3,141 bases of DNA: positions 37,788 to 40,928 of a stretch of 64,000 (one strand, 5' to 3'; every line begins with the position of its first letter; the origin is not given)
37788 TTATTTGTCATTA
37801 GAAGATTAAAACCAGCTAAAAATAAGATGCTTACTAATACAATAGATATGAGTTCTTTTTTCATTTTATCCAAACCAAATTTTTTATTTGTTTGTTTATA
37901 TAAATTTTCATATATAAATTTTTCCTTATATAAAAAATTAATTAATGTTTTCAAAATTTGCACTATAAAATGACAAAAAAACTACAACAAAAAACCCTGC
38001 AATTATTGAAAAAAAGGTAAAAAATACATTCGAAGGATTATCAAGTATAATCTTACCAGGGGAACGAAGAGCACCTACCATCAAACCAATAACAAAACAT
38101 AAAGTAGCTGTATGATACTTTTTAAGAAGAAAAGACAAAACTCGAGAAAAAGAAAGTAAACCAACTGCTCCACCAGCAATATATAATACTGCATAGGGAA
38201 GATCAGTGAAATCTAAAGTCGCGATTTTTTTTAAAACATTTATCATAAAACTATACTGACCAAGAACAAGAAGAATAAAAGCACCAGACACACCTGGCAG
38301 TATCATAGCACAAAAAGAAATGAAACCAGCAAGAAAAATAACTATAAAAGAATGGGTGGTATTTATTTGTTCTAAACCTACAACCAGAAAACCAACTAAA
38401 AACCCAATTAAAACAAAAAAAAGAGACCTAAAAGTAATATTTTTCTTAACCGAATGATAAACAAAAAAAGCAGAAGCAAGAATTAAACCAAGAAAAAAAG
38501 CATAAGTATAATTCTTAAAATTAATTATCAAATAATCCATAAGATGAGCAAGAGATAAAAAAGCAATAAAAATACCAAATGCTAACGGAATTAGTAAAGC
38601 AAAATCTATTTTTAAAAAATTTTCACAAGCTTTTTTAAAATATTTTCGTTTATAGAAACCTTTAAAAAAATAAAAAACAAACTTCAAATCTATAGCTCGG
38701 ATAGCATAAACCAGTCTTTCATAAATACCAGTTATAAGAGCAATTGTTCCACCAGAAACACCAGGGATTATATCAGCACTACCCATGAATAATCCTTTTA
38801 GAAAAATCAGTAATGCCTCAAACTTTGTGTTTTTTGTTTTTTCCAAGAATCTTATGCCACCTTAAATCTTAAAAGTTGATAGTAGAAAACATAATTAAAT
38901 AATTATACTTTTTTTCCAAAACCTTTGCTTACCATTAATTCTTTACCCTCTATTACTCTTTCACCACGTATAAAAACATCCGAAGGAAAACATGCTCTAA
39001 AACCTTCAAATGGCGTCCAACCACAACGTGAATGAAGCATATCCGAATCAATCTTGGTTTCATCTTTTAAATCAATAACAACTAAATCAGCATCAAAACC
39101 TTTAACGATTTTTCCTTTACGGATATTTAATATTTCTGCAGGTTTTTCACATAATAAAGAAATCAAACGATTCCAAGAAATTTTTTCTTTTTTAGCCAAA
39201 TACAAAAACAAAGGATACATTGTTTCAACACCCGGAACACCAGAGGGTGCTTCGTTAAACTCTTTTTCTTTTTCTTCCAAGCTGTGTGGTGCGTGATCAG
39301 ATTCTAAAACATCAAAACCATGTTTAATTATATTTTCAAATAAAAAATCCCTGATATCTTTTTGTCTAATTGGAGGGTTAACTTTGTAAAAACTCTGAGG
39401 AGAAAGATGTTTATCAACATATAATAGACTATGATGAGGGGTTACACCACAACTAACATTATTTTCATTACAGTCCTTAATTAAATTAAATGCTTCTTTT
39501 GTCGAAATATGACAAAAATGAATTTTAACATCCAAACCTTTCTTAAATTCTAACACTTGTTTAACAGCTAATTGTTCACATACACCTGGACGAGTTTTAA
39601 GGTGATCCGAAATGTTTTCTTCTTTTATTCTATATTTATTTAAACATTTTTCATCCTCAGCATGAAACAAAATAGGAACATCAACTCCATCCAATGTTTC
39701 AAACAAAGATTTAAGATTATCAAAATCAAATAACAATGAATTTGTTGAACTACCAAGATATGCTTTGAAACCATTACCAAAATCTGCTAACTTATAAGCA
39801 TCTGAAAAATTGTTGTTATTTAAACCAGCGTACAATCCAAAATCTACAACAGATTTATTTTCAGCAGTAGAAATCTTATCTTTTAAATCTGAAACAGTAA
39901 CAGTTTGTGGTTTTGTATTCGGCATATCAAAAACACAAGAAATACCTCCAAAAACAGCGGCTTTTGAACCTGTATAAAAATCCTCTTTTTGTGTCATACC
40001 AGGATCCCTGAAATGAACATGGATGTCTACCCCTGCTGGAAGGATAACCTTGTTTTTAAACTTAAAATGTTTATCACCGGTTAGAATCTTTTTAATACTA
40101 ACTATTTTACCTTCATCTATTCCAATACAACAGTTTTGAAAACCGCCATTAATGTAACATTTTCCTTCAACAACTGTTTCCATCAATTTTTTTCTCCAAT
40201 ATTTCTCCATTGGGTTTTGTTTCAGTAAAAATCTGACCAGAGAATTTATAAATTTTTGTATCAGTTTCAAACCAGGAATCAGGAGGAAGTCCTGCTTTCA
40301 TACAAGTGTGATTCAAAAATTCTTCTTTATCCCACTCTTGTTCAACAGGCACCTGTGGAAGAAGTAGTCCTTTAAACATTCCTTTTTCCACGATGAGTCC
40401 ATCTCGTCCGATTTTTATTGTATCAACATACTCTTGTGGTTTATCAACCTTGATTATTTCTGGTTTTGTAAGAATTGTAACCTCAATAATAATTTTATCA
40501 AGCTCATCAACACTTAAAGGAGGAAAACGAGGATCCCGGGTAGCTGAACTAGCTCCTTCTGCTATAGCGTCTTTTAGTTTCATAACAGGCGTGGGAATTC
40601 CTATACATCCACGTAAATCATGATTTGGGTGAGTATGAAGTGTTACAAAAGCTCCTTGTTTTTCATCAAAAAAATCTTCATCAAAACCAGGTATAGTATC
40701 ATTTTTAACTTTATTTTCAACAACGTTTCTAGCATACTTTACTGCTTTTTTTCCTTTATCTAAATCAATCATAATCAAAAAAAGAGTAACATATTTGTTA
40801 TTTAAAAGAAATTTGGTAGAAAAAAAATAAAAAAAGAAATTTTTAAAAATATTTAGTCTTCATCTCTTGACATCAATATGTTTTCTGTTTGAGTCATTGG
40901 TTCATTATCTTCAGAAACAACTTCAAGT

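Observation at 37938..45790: DUF368 membrane protein 2 kb from AglB: candidate lipid-carrier recycling next to the oligosaccharyltransferase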

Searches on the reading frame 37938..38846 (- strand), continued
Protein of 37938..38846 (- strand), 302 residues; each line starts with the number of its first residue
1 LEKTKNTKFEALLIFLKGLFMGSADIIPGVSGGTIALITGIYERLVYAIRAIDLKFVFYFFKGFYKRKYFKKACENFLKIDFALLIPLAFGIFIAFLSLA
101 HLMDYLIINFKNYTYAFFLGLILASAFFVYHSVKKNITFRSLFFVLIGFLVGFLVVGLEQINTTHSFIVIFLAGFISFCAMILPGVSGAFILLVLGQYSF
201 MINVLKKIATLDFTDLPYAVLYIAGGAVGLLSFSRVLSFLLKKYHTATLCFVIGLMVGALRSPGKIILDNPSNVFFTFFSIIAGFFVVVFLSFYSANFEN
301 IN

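Call 52: find_encoding_contigs(protein=P0072, flank=9000, max_places=2)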
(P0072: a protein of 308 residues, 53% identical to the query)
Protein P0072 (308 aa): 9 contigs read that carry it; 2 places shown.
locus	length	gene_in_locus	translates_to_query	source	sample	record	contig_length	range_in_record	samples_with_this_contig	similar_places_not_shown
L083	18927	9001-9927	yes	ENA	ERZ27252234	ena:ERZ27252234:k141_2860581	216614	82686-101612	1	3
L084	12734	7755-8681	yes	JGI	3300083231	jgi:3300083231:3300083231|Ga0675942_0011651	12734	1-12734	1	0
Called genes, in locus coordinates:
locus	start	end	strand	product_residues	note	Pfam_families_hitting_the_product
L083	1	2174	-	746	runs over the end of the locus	-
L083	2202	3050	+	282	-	PF13793:Pribosyltran_N, PF00156:Pribosyltran, PF14572:Pribosyl_synth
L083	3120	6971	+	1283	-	PF02516:STT3, PF13231:PMT_2, PF22904:NOMO1-like_2nd (faint), PF22627:AglB_core-like (weak), PF17802:SpaA (faint), PF13620:CarboxypepD_reg (weak), PF17210:SdrD_B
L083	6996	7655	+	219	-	PF01871:AMMECR1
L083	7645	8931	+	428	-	PF01979:Amidohydro_1, PF07969:Amidohydro_3 (faint), PF12890:DHOase (weak)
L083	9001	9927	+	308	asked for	PF04018:VCA0040-like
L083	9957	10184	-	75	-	-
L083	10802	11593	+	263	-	PF00459:Inositol_P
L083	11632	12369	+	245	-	PF01884:PcrB, PF05690:ThiG (faint), PF00977:His_biosynth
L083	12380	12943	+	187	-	PF02441:Flavoprotein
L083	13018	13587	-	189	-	PF00117:GATase, PF07722:Peptidase_C26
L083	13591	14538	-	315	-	PF02540:NAD_synthase, PF02568:ThiI (faint), PF00764:Arginosuc_synth (weak), PF01171:ATP_bind_3 (weak), PF03054:tRNA_Me_trans (faint), PF06508:QueC (weak), PF00958:GMP_synt_C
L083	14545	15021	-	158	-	PF00731:AIRC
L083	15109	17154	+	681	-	PF01751:Toprim, PF01131:Topoisom_bac, PF01396:Zn_ribbon_Top1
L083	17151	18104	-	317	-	PF01008:IF-2B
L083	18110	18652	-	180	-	-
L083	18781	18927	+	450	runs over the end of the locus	PF00291:PALP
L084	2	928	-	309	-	?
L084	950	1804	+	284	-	PF13793:Pribosyltran_N, PF00156:Pribosyltran, PF14572:Pribosyl_synth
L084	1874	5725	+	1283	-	PF02516:STT3, PF13231:PMT_2, PF22904:NOMO1-like_2nd (faint), PF22627:AglB_core-like (weak), PF17802:SpaA (faint), PF13620:CarboxypepD_reg (weak), PF17210:SdrD_B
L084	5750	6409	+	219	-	PF01871:AMMECR1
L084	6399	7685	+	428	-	PF01979:Amidohydro_1, PF07969:Amidohydro_3 (faint), PF12890:DHOase (weak)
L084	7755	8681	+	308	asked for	PF04018:VCA0040-like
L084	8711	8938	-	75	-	-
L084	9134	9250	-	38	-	-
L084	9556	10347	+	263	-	PF00459:Inositol_P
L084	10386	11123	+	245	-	PF01884:PcrB, PF05690:ThiG (faint), PF00977:His_biosynth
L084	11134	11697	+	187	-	PF02441:Flavoprotein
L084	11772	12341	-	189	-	PF00117:GATase, PF07722:Peptidase_C26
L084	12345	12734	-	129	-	?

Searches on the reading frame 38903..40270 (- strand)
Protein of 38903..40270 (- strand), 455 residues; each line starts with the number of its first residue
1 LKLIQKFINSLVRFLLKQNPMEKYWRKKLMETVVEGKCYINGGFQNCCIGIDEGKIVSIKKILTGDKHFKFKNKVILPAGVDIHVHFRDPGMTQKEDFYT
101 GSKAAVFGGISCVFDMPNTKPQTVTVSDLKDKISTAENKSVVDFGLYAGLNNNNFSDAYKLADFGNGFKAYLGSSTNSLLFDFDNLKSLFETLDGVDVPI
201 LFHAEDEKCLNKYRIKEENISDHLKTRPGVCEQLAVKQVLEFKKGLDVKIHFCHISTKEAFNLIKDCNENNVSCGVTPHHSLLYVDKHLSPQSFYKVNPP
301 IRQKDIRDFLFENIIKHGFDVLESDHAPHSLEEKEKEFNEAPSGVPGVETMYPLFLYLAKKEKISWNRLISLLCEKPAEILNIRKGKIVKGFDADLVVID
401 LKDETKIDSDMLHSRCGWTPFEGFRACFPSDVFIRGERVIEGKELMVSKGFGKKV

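Call 3: search_protein_families(library=pfam, proteins=[window:38903-40270:-])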
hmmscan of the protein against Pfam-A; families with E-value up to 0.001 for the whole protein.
window:38903-40270:- (455 aa): 2 families
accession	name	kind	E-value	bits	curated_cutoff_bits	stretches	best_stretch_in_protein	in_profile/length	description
PF01979.26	Amidohydro_1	-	2.7e-18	66.8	25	1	75-436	1-342/345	Amidohydrolase family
PF07969.17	Amidohydro_3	-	1.1e-07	32.1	29.7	1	360-414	403-458/472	Amidohydrolase family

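Call 4: search_protein_families(library=ncbifam, proteins=[window:38903-40270:-])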
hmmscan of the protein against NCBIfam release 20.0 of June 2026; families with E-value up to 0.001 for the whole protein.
window:38903-40270:- (455 aa): 37 families (the best 25 are shown)
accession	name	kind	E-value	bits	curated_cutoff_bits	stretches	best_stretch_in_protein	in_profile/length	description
NF002668.0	PRK02382.1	equivalog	5.5e-120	401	452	1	47-454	14-425/436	dihydroorotase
NF002284.0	PRK01211.1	subfamily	9.4e-113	377.2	462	1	34-447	3-396/409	dihydroorotase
TIGR00857.1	pyrC_multi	subfamily_domain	1.8e-107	359.9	279.05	1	48-441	7-410/412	dihydroorotase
NF006559.0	PRK09060.1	equivalog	5.7e-101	338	482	1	34-448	10-430/444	dihydroorotase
NF003271.0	PRK04250.1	equivalog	5e-96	321.8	405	1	30-455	2-402/407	dihydroorotase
NF005751.0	PRK07575.1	equivalog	2.2e-86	290.1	529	1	41-441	16-421/440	dihydroorotase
NF006688.0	PRK09236.1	equivalog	2e-75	254.3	535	1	45-442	18-428/444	dihydroorotase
TIGR03178.1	allantoinase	equivalog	2.1e-74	250.9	357.85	1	37-448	8-432/441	allantoinase AllB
NF006837.0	PRK09357.1-2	equivalog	1.5e-73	247.9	575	1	32-425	4-406/428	dihydroorotase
NF004839.0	PRK06189.1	equivalog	8.7e-68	229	631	1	35-444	9-435/451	allantoinase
NF058539.1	ergo_uti2_ErtD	equivalog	3.3e-67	227.4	650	1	30-454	2-444/449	hydantoin-5-propionate amidohydrolase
NF001541.2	PRK00369.1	equivalog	8.2e-64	215.6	310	1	34-449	3-392/400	dihydroorotase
NF006844.0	PRK09357.2-5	equivalog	1.8e-57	195.3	701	1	48-422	23-401/422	dihydroorotase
NF006841.0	PRK09357.2-2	equivalog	1.8e-53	181.8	640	1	49-437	21-414/421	dihydroorotase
TIGR02033.1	D-hydantoinase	equivalog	1.9e-53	182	393.25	1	49-453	19-450/454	dihydropyrimidinase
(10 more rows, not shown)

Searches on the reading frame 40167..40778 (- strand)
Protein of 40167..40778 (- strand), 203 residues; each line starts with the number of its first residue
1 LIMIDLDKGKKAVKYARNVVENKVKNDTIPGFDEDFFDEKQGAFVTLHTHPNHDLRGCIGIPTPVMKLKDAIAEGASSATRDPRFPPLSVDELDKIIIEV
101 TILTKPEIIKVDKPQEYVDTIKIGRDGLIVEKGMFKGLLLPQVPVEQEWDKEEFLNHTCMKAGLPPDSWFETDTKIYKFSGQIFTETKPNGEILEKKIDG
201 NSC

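Call 3: search_protein_families(library=pfam, proteins=[window:40167-40778:-])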
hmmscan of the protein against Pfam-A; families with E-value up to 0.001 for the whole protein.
window:40167-40778:- (203 aa): 1 family
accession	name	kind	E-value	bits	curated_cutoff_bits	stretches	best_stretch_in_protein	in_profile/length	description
PF01871.22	AMMECR1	-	3.8e-53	179.9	25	1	13-184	1-168/168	AMMECR1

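Call 4: search_protein_families(library=ncbifam, proteins=[window:40167-40778:-])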
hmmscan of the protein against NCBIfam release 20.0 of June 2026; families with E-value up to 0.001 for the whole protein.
window:40167-40778:- (203 aa): 3 families
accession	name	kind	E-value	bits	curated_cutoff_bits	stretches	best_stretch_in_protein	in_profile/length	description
NF002000.0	PRK00801.1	equivalog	1.6e-75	252.7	273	1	1-199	1-199/201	hypothetical protein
TIGR00296.1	TIGR00296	hypoth_equivalog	1.4e-69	233.8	91.05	1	3-196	3-200/200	TIGR00296 family protein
TIGR04335.1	AmmeMemoSam_A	hypoth_equivalog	4.9e-54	182.3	99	1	12-184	3-175/175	AmmeMemoRadiSam system protein A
